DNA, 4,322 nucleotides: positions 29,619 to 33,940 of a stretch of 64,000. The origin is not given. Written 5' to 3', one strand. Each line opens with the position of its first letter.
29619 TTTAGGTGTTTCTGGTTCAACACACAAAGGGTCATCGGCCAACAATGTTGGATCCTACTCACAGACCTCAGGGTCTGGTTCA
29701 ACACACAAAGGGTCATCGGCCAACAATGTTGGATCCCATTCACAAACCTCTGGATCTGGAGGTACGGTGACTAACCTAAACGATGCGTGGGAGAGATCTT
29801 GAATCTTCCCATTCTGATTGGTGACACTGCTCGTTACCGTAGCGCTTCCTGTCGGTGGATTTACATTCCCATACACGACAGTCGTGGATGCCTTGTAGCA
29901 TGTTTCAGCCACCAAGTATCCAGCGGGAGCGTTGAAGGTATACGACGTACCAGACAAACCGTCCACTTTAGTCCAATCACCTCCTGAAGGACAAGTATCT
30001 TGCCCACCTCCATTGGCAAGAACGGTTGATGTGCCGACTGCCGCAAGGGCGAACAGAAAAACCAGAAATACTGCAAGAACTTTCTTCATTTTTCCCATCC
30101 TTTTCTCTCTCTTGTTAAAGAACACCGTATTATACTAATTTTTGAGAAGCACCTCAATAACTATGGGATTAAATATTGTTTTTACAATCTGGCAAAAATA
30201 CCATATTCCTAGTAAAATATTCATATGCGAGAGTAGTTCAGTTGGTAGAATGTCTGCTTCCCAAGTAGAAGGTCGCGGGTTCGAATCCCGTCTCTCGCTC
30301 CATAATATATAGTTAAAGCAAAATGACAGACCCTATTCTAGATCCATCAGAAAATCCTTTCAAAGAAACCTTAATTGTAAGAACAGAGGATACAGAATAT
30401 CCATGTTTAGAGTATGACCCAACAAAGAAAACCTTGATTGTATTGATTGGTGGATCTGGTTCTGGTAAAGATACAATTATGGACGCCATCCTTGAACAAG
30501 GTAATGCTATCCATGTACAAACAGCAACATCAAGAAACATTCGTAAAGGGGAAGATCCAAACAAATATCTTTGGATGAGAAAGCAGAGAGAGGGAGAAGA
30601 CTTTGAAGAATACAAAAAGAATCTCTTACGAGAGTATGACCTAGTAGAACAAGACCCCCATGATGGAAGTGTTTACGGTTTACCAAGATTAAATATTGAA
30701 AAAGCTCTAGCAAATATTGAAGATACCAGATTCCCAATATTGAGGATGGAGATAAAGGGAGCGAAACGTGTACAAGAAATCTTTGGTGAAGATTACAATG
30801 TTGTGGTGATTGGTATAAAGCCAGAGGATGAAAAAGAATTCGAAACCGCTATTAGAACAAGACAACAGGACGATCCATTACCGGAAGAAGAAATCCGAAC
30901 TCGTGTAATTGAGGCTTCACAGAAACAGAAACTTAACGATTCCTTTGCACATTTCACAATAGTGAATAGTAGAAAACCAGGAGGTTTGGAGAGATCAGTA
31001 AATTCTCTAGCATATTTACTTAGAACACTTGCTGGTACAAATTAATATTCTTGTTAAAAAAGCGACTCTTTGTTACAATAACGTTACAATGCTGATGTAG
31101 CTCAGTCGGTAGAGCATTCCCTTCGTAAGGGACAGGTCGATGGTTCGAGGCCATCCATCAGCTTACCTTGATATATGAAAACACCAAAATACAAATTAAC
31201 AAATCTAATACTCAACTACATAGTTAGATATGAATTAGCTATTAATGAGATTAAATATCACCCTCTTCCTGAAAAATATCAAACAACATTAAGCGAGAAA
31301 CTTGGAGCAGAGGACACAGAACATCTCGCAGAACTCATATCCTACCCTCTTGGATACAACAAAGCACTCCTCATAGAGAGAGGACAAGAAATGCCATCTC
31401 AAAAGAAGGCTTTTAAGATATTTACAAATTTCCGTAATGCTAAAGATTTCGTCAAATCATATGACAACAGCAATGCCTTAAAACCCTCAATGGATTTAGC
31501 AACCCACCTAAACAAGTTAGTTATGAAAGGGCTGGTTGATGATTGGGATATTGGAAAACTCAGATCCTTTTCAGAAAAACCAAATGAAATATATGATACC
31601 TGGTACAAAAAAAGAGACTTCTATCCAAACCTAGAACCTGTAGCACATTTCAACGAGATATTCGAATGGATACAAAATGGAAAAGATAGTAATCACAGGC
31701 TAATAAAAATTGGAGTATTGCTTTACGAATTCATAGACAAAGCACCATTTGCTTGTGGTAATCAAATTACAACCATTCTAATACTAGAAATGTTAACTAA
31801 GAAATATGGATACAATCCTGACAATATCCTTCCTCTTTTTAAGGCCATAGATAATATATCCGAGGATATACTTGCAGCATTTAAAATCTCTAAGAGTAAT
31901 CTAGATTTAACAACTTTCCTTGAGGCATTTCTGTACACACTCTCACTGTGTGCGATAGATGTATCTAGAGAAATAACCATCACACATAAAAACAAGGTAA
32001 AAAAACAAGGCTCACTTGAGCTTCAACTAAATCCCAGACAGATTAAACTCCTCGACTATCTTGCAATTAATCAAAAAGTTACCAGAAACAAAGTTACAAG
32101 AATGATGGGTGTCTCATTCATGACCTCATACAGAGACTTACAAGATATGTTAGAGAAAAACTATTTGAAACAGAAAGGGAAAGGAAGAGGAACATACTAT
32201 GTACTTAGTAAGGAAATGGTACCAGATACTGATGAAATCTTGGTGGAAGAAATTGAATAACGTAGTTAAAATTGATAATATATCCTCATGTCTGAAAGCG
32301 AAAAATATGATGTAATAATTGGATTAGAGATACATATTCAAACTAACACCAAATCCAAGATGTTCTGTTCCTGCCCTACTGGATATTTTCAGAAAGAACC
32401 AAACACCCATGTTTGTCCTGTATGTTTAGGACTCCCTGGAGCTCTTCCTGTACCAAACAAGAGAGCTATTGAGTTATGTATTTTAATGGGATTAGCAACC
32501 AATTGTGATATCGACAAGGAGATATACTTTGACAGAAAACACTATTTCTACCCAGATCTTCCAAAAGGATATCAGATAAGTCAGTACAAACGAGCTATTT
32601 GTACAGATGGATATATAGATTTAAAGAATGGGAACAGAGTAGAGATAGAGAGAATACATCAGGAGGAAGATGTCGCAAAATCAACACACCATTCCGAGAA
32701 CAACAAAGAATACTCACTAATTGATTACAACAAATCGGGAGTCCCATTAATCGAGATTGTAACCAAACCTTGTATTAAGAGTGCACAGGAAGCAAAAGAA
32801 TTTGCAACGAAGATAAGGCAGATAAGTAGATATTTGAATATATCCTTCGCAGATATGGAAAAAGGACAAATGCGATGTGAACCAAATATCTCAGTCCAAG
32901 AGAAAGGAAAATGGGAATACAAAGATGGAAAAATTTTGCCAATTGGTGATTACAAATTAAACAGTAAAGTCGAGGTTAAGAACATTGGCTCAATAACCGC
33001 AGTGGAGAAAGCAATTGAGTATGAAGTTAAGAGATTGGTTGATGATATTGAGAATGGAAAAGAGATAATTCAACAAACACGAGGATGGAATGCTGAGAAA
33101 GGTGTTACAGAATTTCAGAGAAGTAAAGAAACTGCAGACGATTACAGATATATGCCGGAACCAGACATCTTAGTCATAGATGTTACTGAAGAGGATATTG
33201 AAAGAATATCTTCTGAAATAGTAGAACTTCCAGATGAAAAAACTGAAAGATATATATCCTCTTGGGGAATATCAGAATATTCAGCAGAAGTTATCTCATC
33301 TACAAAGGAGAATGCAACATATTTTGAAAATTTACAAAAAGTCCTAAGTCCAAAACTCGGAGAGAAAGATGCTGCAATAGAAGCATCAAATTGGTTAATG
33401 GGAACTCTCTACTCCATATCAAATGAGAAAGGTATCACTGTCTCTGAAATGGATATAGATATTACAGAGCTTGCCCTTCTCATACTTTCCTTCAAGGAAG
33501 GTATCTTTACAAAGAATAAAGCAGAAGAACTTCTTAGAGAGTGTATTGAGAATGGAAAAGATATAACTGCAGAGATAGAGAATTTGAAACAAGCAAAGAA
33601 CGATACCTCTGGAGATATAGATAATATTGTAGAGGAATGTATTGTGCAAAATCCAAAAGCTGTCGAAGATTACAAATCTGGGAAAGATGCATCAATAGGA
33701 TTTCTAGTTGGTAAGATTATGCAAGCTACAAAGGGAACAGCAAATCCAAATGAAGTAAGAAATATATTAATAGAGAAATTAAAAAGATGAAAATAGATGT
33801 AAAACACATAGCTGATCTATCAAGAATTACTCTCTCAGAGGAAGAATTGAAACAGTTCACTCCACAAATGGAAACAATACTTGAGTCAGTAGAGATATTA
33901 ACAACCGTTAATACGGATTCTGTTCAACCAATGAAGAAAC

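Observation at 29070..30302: GC-rich ~1 kb island beside tRNA-Gly(CCC) encoding a novel secreted cysteine-rich protein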

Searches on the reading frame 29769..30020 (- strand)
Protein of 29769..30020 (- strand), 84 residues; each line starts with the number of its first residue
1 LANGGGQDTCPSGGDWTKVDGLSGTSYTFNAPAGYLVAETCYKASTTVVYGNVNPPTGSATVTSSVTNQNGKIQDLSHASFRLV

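Call 50: find_related_loci(query=A3, collection=viral_contigs, flank=10000)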
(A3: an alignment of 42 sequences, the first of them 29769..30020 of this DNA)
Query A3 (84 aa) in viral_contigs; peptide patterns used: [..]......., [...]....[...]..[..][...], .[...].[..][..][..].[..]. (x = any residue, [..] = any of these).
17 stretches matched a pattern; 4 encode a relative of the query (tblastn E <= 1e-3); 4 distinct loci.
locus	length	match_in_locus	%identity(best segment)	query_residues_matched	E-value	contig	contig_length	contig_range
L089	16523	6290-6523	65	7-84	7e-33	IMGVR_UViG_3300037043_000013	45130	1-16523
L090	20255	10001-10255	62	1-84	2e-31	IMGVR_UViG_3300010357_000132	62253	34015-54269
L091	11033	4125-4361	52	6-83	2e-25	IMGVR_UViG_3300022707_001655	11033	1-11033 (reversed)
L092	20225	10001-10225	53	6-84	7e-21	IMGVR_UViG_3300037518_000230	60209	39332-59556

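Call 58: search_protein_families(library=pfam, proteins=[L090:10555-11316:+, L090:11451-12164:+, L090:9576-9929:+, L090:8659-9189:+, L090:4317-5615:+, L090:15553-16983:+, L090:7763-8458:+, L090:17611-18501:+, L090:3102-3899:+], max_evalue=0.001)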
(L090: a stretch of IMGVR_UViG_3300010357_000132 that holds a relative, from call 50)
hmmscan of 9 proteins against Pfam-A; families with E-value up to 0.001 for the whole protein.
L090:10555-11316:+ (253 aa): 1 family
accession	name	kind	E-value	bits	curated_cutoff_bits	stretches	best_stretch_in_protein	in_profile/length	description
PF25680.1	Mom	-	1.4e-24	87.3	27.1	1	43-246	3-202/202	Mom protein family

L090:11451-12164:+ (237 aa): 1 family
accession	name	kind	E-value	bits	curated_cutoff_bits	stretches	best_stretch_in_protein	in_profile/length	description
PF10127.15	RlaP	-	2.7e-08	34.3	23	1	10-142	20-151/249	RNA repair pathway DNA polymerase beta family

L090:9576-9929:+ (117 aa): 0 families

L090:8659-9189:+ (176 aa): 2 families
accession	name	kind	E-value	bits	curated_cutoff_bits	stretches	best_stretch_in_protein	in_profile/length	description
PF13207.12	AAA_17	-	4.4e-05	24.2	27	1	11-97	2-78/136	AAA domain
PF21448.3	DNMK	-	0.00031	20.8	27.1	0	69-163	145-231/232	Deoxynucleotide monophosphate kinase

L090:4317-5615:+ (432 aa): 5 families
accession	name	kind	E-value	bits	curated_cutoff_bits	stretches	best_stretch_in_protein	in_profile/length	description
PF03796.21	DnaB_C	-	1.4e-73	247.9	27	1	172-420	1-253/255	DnaB-like helicase C terminal domain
PF06745.19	ATPase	-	1e-09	38.6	26.6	1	173-357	1-173/231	KaiC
PF00772.26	DnaB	-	7e-09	36.1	23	1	3-100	5-103/103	DnaB-like helicase N terminal domain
PF13481.12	AAA_25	-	9.6e-07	29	27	1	187-344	30-188/195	AAA domain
PF10412.15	TrwB_AAD_bind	-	0.0003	20.2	20.5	1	194-226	19-51/387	Type IV secretion-system coupling protein DNA-binding domain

L090:15553-16983:+ (476 aa): 2 families
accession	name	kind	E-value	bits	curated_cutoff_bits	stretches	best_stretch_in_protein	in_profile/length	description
PF25043.1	DUF7788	-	3.3e-45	154.5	27.1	1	280-450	3-185/221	Domain of unknown function (DUF7788)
PF11443.14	DUF2828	-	4.8e-37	128.2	29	2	177-269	294-395/405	Domain of unknown function (DUF2828)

L090:7763-8458:+ (231 aa): 1 family
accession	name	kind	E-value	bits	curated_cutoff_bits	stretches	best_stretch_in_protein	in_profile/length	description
PF13482.12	RNase_H_2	-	1e-09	39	22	1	55-219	2-163/165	RNase_H superfamily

L090:17611-18501:+ (296 aa): 1 family
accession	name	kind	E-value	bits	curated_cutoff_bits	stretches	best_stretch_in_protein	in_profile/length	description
PF13155.12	Toprim_2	-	0.00046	20.9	22.1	1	182-254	2-78/88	Toprim-like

L090:3102-3899:+ (265 aa): 0 families

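Call 75: search_solved_structures(query=A3, max_evalue=1)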
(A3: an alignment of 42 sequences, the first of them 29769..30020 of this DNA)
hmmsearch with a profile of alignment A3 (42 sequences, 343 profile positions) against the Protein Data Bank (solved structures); distinct sequences matched with E-value up to 1: 5.
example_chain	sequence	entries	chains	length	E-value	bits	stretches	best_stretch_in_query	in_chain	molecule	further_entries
8zvk_A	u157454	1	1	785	4.2e-14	56.4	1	119-184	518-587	AaBgIC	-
9gv5_A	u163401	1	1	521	0.55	13.2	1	123-183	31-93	Monocarboxylate transporter 8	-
9fkn_A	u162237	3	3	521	0.55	13.2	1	123-183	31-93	Monocarboxylate transporter 8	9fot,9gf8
8zkn_A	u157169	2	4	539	0.58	13.2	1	123-183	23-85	Monocarboxylate transporter 8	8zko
9dwy_A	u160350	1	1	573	0.64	13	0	123-183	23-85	Monocarboxylate transporter 8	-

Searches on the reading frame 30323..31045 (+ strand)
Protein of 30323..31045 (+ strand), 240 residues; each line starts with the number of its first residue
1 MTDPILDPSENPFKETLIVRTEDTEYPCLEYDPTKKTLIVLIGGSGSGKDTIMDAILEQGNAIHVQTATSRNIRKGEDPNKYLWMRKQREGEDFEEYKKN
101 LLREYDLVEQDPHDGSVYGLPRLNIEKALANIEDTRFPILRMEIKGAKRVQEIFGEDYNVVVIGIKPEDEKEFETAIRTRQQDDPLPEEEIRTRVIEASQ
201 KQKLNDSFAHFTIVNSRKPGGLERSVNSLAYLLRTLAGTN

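Call 17: search_protein_families(library=pfam, proteins=[window:30323-31045:+], max_evalue=0.001)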
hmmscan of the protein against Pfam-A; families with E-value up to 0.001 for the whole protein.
window:30323-31045:+ (240 aa): 2 families
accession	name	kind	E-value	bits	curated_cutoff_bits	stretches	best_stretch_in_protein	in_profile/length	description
PF00625.27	Guanylate_kin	-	2.5e-09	37.5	25.2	1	36-208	2-159/182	Guanylate kinase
PF13555.12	AAA_29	-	0.00036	20.7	27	1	38-57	24-43/61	P-loop containing region of AAA domain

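Call 18: find_related_loci(query=window:30323-31045:+, collection=genome_contigs, flank=6000)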
Query window:30323-31045:+ (240 aa) in genome_contigs; peptide patterns used: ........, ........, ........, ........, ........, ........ (x = any residue, [..] = any of these).
149 stretches matched a pattern, but none encodes a relative of the query by tblastn (E <= 1e-3).

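Call 83: find_related_loci(query=window:30323-31045:+, collection=metagenome_contigs, flank=5000)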
Query window:30323-31045:+ (240 aa) in metagenome_contigs; peptide patterns used: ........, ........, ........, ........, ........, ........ (x = any residue, [..] = any of these).
273 stretches matched a pattern, but none encodes a relative of the query by tblastn (E <= 1e-3).

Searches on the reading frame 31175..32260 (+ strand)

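Call 17: search_protein_families(library=pfam, proteins=[window:31175-32260:+], max_evalue=0.001)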
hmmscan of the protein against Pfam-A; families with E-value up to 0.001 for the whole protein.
window:31175-32260:+ (361 aa): 1 family
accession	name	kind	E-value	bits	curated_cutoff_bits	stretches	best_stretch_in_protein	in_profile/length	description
PF04079.22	SMC_ScpB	-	0.00054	20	27.4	0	282-347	78-144/160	Segregation and condensation complex subunit ScpB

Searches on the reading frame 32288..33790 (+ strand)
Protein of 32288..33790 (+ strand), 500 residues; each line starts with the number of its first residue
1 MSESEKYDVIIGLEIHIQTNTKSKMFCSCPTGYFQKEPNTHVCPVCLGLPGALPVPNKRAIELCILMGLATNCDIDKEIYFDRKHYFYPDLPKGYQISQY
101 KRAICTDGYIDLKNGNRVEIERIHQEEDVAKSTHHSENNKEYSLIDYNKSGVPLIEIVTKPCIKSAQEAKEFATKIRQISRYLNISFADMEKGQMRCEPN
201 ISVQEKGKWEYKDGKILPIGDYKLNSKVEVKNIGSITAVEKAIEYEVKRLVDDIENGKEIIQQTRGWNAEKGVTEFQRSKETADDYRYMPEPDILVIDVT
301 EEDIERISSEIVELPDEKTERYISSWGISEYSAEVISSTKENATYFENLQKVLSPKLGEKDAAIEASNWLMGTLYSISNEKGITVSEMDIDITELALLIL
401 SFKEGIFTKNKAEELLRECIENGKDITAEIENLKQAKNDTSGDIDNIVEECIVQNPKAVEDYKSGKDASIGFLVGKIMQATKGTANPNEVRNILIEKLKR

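Call 17: search_protein_families(library=pfam, proteins=[window:32288-33790:+], max_evalue=0.001)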
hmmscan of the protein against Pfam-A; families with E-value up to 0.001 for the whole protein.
window:32288-33790:+ (500 aa): 2 families
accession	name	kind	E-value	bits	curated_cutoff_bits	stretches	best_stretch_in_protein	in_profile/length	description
PF02934.20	GatB_N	-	1.3e-106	356.3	23.4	1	9-304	1-276/277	GatB/GatE catalytic domain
PF02637.23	GatB_Yqey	-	3.2e-31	108.7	27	1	362-498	12-148/148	GatB domain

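Call 19: find_related_loci(query=window:32288-33790:+, collection=genome_contigs, flank=10000)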
Query window:32288-33790:+ (500 aa) in genome_contigs; peptide patterns used: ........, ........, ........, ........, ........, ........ (x = any residue, [..] = any of these).
600 stretches matched a pattern (row limit reached: there are more); 572 encode a relative of the query (tblastn E <= 1e-3); the best 80 are kept; 80 distinct loci.
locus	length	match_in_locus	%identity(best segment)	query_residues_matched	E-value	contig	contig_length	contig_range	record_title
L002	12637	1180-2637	76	1-492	0e+0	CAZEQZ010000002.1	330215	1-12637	MAG TPA_asm: uncultured Candidatus Saccharibacteria bacterium isolate SRP241326_co3_95 genome assembly, contig: NODE_16_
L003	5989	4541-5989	75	1-489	0e+0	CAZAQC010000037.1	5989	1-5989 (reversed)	MAG TPA_asm: uncultured Candidatus Saccharibacteria bacterium isolate SRP294416_co1_729 genome assembly, contig: NODE_31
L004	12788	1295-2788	74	4-500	0e+0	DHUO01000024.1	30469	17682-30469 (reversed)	MAG TPA_asm: Candidatus Dojkabacteria bacterium UBA5232 UBA5232_contig_1140, whole genome shotgun sequence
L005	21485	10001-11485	74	1-493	0e+0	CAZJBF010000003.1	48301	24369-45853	MAG TPA_asm: uncultured Candidatus Saccharibacteria bacterium isolate SRP192927_co3_861 genome assembly, contig: NODE_11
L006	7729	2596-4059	70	6-499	0e+0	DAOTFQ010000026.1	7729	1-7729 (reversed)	MAG TPA_asm: Candidatus Dojkabacteria bacterium isolate AMR_MDS_3099 NODE_11335_length_7729_cov_4.939536, whole genome s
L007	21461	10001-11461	70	7-499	0e+0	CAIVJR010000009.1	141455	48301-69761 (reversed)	uncultured bacterium isolate Loclat_bin-19700 genome assembly, contig: bin-19700:09/10, whole genome shotgun sequence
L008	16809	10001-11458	69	7-499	0e+0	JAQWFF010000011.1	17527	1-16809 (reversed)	MAG: Candidatus Dojkabacteria bacterium isolate STF2_92 NODE_8347_length_17527_cov_3.936839_Sandtown_F2, whole genome sh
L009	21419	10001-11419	72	7-492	0e+0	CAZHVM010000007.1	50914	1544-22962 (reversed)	MAG TPA_asm: uncultured Candidatus Saccharibacteria bacterium isolate SRP192927_co3_113 genome assembly, contig: NODE_10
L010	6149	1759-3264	71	1-500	0e+0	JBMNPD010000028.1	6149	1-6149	MAG: Candidatus Dojkabacteria bacterium isolate SBF912SR1HQ0033 scaffold_44601_c1, whole genome shotgun sequence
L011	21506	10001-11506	68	3-498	0e+0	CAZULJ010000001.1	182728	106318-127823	MAG TPA_asm: uncultured Candidatus Saccharibacteria bacterium isolate binchicken_co27_145 genome assembly, contig: NODE_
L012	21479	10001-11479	68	4-497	0e+0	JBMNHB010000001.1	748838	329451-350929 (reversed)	MAG: Candidatus Dojkabacteria bacterium isolate SBF912LR0HQ0189 contig_24471, whole genome shotgun sequence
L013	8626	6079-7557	68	4-497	0e+0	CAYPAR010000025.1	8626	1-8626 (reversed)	MAG TPA_asm: uncultured Candidatus Saccharibacteria bacterium isolate binchicken_co246_362 genome assembly, contig: NODE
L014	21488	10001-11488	68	1-497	0e+0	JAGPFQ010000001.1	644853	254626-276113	Candidatus Dojkabacteria bacterium isolate Gw_SlDig_bin_189 Gw_SlDig_2_length_644853_cov_17.655297, whole genome shotgun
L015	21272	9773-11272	67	3-498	0e+0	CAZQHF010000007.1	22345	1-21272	MAG TPA_asm: uncultured Candidatus Saccharibacteria bacterium isolate binchicken_co27_102 genome assembly, contig: NODE_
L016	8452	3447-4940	66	5-498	0e+0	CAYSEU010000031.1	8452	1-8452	MAG TPA_asm: uncultured Candidatus Saccharibacteria bacterium isolate binchicken_co220_104 genome assembly, contig: NODE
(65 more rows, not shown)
